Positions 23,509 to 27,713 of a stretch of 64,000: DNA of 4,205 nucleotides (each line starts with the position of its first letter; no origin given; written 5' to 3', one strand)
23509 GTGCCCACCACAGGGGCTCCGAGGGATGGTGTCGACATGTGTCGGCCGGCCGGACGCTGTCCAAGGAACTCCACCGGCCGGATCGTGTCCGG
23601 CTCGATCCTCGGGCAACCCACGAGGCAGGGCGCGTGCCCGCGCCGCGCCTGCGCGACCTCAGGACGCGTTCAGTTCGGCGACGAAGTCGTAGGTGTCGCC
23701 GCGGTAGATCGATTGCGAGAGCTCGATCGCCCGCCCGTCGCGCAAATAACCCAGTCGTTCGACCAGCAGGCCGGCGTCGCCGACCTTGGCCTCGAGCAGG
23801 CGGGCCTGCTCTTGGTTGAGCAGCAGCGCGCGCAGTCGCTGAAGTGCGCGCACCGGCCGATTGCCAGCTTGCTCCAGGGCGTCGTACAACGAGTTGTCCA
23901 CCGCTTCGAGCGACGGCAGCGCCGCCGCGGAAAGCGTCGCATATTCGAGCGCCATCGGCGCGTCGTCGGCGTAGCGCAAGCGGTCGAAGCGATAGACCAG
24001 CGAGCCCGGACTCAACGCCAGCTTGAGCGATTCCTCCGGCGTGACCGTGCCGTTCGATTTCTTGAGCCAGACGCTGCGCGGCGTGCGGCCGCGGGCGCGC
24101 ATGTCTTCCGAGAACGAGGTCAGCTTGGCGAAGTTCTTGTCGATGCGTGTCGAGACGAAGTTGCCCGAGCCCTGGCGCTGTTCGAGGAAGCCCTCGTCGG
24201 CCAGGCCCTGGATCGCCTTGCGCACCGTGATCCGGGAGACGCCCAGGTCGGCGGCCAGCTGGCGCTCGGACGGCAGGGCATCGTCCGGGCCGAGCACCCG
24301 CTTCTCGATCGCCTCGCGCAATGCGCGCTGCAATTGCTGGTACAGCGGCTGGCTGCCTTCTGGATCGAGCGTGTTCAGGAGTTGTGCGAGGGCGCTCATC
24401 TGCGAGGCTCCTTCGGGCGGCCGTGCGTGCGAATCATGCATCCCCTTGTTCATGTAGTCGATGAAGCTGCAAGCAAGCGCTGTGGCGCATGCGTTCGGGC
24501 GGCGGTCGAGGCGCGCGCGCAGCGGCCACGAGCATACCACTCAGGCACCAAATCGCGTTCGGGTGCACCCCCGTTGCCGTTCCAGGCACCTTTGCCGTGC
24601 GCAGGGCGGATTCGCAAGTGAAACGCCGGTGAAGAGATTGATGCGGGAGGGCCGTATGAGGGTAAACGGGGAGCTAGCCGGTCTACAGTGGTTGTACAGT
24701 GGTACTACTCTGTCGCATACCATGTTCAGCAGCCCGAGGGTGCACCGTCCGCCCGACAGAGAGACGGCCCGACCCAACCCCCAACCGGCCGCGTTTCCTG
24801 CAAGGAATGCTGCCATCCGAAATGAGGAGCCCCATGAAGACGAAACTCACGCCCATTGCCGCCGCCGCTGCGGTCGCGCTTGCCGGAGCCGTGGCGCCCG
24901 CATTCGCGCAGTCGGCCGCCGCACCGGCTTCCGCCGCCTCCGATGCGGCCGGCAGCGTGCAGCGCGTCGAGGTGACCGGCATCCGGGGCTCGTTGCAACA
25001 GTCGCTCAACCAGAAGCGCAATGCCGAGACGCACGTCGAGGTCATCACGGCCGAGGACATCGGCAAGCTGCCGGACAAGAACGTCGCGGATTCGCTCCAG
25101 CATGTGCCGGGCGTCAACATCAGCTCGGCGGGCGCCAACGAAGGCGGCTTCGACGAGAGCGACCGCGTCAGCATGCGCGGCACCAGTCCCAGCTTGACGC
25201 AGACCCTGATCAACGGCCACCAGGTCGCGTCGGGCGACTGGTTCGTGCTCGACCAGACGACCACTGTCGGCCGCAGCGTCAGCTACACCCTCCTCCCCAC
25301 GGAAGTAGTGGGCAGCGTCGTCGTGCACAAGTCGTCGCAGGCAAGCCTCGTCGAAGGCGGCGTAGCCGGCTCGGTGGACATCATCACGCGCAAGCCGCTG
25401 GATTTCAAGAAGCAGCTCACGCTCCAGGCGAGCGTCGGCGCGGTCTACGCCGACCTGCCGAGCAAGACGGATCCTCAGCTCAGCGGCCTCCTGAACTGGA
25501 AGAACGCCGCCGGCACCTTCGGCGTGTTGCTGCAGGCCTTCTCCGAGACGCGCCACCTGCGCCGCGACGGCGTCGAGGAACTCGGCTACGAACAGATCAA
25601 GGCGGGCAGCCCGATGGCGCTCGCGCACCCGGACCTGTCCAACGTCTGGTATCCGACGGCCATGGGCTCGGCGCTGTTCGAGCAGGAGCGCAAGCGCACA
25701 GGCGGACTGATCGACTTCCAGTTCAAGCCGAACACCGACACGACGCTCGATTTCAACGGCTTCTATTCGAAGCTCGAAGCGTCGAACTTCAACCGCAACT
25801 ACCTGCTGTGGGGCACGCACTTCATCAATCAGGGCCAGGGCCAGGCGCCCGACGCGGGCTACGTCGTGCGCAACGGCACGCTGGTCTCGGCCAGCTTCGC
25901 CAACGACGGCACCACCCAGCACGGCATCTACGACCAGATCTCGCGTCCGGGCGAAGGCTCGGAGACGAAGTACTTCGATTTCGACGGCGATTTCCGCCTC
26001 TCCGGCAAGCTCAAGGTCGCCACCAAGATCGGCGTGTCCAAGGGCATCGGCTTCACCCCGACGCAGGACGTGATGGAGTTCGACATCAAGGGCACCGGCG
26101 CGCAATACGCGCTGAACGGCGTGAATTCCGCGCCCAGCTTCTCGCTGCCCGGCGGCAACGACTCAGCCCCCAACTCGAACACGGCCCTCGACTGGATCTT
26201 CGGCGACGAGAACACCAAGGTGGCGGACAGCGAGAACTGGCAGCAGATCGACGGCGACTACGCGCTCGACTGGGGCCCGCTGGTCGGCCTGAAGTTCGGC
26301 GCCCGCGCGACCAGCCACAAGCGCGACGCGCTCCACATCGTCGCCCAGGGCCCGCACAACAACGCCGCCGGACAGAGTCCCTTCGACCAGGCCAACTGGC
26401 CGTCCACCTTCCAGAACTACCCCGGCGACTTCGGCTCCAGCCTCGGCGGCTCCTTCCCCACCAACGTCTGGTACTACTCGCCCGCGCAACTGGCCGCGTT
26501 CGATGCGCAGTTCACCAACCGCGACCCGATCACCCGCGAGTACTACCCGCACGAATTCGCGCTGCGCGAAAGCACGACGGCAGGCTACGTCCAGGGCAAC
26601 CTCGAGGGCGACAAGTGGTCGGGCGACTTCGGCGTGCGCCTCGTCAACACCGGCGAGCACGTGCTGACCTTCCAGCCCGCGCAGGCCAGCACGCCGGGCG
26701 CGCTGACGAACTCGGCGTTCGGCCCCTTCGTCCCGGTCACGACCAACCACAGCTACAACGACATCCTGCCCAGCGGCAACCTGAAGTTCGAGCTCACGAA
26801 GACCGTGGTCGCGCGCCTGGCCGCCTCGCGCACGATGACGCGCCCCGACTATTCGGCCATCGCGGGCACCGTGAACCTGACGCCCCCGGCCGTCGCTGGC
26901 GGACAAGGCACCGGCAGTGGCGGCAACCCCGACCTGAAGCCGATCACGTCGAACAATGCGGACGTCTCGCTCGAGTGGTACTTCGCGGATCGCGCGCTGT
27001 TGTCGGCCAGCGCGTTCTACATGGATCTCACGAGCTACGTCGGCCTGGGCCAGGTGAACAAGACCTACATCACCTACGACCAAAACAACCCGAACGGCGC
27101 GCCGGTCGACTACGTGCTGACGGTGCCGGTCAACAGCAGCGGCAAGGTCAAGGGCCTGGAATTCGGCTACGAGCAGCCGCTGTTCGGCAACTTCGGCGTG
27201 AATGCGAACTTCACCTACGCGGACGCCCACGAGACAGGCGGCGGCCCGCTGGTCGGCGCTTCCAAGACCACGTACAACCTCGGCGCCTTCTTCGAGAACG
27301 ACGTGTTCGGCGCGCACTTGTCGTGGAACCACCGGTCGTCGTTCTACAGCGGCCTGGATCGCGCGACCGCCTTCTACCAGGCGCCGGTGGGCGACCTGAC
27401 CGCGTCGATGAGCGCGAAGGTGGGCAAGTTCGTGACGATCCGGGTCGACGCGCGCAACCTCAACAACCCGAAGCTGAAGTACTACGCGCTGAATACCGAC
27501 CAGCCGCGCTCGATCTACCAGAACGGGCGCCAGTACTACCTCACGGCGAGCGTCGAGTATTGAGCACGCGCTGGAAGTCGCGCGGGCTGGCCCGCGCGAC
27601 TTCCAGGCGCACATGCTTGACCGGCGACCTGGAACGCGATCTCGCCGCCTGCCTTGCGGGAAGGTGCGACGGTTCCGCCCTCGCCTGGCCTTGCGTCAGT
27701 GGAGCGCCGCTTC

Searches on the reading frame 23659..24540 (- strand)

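Call 6: search_protein_families(library=pfam, proteins=[window:23659-24540:-])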
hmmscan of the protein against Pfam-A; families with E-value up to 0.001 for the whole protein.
window:23659-24540:- (293 aa): 4 families
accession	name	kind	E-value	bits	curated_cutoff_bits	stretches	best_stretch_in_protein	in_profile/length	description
PF07702.18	UTRA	-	1.3e-35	122.7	23.8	1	149-284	1-140/141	UTRA domain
PF00392.27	GntR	-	2.3e-18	66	27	1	66-129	1-64/64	Bacterial regulatory proteins, gntR family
PF13730.12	HTH_36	-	0.00051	20.2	25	0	88-119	24-55/55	Helix-turn-helix domain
PF25213.1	HVO_A0261_N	-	0.00054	20.2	35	0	92-128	27-61/86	HVO_A0261 N-terminal domain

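Call 45: search_protein_families(library=ncbifam, proteins=[window:23659-24402:-], max_evalue=0.01)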
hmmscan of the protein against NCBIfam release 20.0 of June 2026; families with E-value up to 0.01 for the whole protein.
window:23659-24402:- (247 aa): 30 families (the best 25 are shown)
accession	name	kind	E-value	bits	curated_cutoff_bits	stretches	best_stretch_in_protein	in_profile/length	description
NF041547.1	GntR_LSA1692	equivalog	4.6e-35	121.3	275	1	20-243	2-229/233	GntR family transcriptional regulator, LSA1692 subfamily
TIGR02018.2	his_ut_repres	equivalog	2.2e-33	115.5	220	1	21-243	1-225/226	histidine utilization transcriptional repressor HutC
NF007292.0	PRK09764.1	equivalog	3.7e-32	111.4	281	1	16-241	2-231/240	GntR family transcriptional regulator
TIGR03337.1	phnR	equivalog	7.9e-32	110.8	296.75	1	21-237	3-223/231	phosphonate utilization transcriptional regulator PhnR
NF008491.0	PRK11402.1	subfamily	2.3e-31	109.1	269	1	11-236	3-232/243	GntR family transcriptional regulator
TIGR02325.1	C_P_lyase_phnF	equivalog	1.5e-29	103.2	156.8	1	19-243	8-237/238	phosphonate metabolism transcriptional regulator PhnF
TIGR02404.1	trehalos_R_Bsub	equivalog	3.4e-25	89.1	211.95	1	21-241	2-228/233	trehalose operon repressor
NF052441.1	TransRegRv0792c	equivalog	4.8e-22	78.4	400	1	16-244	13-246/260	Rv0792c family HTH-type transcriptional regulator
NF052282.1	PLP_TF_PdxR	equivalog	5.6e-21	75.1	320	1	19-98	1-77/448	MocR-like pyridoxine biosynthesis transcription factor PdxR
NF052290.2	MocR_like_YczR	exception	2.5e-18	66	487.4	1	3-88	4-88/458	MocR-like transcription factor YczR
NF052281.1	rhizopine_MocR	equivalog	5.2e-18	64.9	650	1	11-95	10-94/479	rhizopine catabolism transcriptional regulator MocR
NF007741.0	PRK10421.1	equivalog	4.2e-15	55.8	311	1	21-88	9-76/262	transcriptional regulator LldR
NF011575.0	PRK14999.1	equivalog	5e-15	55.5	424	1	17-164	10-158/241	histidine utilization repressor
NF007486.0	PRK10079.1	equivalog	6.6e-14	52.2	363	1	19-242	12-239/241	phosphonate metabolism transcriptional regulator PhnF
NF052286.1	ecto_TF_EhuR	exception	1.3e-12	47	480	1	17-90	9-82/458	MocR-like ectoine utilization transcription factor EhuR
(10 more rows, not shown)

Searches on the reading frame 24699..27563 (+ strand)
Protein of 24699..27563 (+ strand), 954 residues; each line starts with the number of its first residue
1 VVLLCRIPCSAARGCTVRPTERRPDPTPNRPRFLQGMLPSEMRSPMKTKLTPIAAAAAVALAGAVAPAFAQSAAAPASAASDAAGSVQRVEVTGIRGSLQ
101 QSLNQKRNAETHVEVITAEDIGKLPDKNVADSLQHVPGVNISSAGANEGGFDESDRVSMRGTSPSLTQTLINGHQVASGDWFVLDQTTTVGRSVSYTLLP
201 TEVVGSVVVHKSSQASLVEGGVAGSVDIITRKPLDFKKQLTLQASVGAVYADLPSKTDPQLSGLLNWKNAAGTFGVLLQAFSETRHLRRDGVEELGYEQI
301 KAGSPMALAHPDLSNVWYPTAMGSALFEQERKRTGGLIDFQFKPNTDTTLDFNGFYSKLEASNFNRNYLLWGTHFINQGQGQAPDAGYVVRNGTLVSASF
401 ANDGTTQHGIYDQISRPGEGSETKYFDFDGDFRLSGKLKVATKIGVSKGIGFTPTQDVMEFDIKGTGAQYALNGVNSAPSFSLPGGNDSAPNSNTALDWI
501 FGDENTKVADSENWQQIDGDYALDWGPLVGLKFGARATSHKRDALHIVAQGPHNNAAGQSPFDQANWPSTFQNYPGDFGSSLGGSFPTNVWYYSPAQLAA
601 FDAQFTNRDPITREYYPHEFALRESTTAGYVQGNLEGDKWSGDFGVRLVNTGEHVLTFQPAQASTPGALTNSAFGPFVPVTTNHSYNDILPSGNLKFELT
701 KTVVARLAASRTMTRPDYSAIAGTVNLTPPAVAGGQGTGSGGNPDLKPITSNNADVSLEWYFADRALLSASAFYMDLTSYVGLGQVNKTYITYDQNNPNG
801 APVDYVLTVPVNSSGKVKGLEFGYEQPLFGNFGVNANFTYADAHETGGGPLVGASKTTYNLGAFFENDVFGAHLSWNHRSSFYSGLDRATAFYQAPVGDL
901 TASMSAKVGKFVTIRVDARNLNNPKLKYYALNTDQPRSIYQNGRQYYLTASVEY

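Call 5: search_protein_families(library=pfam, proteins=[window:24699-27563:+])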
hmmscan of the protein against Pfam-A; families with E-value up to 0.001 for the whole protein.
window:24699-27563:+ (954 aa): 3 families
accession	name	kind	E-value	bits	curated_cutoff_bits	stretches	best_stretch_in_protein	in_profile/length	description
PF00593.30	TonB_dep_Rec_b-barrel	-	2.5e-30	107.1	27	1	469-921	18-436/436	TonB dependent receptor-like, beta-barrel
PF07715.20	Plug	-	1.5e-16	61.3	23.9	1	106-224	2-105/107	TonB-dependent Receptor Plug Domain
PF14905.12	OMP_b-brl_3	-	1.8e-15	57.4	27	1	605-954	93-408/408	Outer membrane protein beta-barrel family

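Call 10: search_protein_families(library=ncbifam, proteins=[window:24831-27563:+])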
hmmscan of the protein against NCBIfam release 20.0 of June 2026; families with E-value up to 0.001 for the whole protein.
window:24831-27563:+ (910 aa): 13 families
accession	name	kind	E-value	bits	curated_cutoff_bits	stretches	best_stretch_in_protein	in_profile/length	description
TIGR01782.1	TonB-Xanth-Caul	subfamily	1.4e-172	576.1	310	1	44-908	2-866/868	TonB-dependent receptor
TIGR01785.1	TonB-hemin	subfamily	1e-13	50.7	316.85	2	64-195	17-137/677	TonB-dependent heme/hemoglobin receptor family protein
NF010010.0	PRK13483.1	equivalog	9.2e-13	47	927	1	25-189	17-165/660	ligand-gated channel protein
NF010038.0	PRK13513.1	equivalog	3.3e-11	42.4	942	1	31-189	21-167/659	ligand-gated channel protein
NF010051.0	PRK13528.1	subfamily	4.4e-11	41.7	583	1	43-192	31-177/727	FepA family TonB-dependent siderophore receptor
NF007478.2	PRK10064.1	equivalog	6.3e-11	41.2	745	1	62-188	44-159/663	catecholate siderophore receptor CirA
TIGR01779.1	TonB-B12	equivalog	4.4e-10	38.7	599.7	1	20-204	5-170/614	TonB-dependent vitamin B12 receptor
TIGR01786.1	TonB-hemlactrns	subfamily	2.7e-09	36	323.75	1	48-192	5-139/719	TonB-dependent hemoglobin/transferrin/lactoferrin family receptor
NF010048.1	PRK13524.1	subfamily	3.2e-09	35.8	493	1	45-191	34-180/744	FepA family TonB-dependent siderophore receptor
NF010011.0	PRK13484.1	equivalog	2.7e-07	29.2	1197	1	59-190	41-161/682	IreA family TonB-dependent siderophore receptor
NF007926.1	PRK10641.1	equivalog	6.1e-06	25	836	1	68-204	47-168/617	TonB-dependent vitamin B12 receptor BtuB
NF050067.1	TonBEntbctnRecCfrA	equivalog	8.4e-05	21.1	1200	0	62-188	40-159/698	TonB-dependent ferric enterobactin receptor CfrA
NF010012.0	PRK13486.1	equivalog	0.0008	17.9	924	1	63-191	40-162/696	TonB-dependent receptor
